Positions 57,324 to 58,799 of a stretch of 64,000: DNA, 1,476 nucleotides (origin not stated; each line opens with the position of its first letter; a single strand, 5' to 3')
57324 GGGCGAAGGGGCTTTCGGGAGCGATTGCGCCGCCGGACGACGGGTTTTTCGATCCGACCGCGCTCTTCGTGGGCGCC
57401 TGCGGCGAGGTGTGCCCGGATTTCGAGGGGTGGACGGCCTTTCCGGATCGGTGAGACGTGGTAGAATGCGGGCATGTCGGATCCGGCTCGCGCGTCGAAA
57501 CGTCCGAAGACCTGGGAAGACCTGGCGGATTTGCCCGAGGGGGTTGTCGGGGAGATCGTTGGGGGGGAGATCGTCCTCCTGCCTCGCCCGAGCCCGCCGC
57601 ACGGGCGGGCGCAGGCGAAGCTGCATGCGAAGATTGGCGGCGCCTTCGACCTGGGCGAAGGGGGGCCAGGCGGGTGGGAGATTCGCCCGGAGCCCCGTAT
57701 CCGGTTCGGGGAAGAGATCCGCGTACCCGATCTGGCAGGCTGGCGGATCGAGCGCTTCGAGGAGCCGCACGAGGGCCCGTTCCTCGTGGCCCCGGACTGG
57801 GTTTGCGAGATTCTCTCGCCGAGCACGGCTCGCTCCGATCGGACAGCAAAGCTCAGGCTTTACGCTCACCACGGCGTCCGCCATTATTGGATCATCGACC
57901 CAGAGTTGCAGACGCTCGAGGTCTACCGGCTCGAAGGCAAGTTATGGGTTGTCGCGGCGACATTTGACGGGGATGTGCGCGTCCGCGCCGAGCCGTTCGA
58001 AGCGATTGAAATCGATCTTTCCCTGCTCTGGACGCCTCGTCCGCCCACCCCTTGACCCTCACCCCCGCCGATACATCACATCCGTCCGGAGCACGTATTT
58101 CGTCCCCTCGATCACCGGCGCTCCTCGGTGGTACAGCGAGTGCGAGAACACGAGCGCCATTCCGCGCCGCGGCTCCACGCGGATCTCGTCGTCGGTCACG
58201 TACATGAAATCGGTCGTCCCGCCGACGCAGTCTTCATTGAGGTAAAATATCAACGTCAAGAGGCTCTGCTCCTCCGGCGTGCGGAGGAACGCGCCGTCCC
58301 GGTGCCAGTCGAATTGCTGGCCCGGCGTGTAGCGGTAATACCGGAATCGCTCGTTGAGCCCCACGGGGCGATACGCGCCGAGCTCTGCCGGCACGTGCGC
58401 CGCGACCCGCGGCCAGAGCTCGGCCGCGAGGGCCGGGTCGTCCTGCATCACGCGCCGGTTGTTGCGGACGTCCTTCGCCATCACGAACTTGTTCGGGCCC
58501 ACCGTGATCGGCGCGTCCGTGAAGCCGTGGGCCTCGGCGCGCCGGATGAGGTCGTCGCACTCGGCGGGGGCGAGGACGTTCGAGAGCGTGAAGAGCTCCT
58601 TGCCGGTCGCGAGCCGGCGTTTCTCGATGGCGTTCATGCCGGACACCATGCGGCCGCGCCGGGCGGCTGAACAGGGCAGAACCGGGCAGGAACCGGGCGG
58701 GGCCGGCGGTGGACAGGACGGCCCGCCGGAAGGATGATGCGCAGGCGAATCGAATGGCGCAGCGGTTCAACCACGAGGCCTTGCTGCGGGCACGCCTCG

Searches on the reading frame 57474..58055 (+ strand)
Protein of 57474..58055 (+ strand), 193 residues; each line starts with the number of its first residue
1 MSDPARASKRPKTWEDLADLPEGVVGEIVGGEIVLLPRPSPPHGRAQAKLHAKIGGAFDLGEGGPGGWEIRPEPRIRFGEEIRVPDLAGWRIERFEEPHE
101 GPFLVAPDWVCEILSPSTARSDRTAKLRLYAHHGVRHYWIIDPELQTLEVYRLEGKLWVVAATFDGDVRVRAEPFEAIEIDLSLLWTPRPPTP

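Call 95: search_protein_families(library=pfam, proteins=[window:57474-58055:+], max_evalue=0.001)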
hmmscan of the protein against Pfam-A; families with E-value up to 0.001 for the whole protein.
window:57474-58055:+ (193 aa): 1 family
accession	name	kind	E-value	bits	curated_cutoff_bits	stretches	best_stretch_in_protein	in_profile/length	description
PF05685.18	Uma2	-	1.1e-29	103.6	27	1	14-181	1-170/172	Putative restriction endonuclease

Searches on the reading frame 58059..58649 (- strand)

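Call 95: search_protein_families(library=pfam, proteins=[window:58059-58649:-], max_evalue=0.001)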
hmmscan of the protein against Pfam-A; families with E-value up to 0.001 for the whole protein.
window:58059-58649:- (196 aa): 2 families
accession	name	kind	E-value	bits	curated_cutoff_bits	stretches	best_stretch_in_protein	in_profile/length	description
PF13640.12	2OG-FeII_Oxy_3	-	2.2e-11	45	27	1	103-187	2-93/98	2OG-Fe(II) oxygenase superfamily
PF05721.19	PhyH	-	1.4e-05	25.9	22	1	23-137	10-133/213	Phytanoyl-CoA dioxygenase (PhyH)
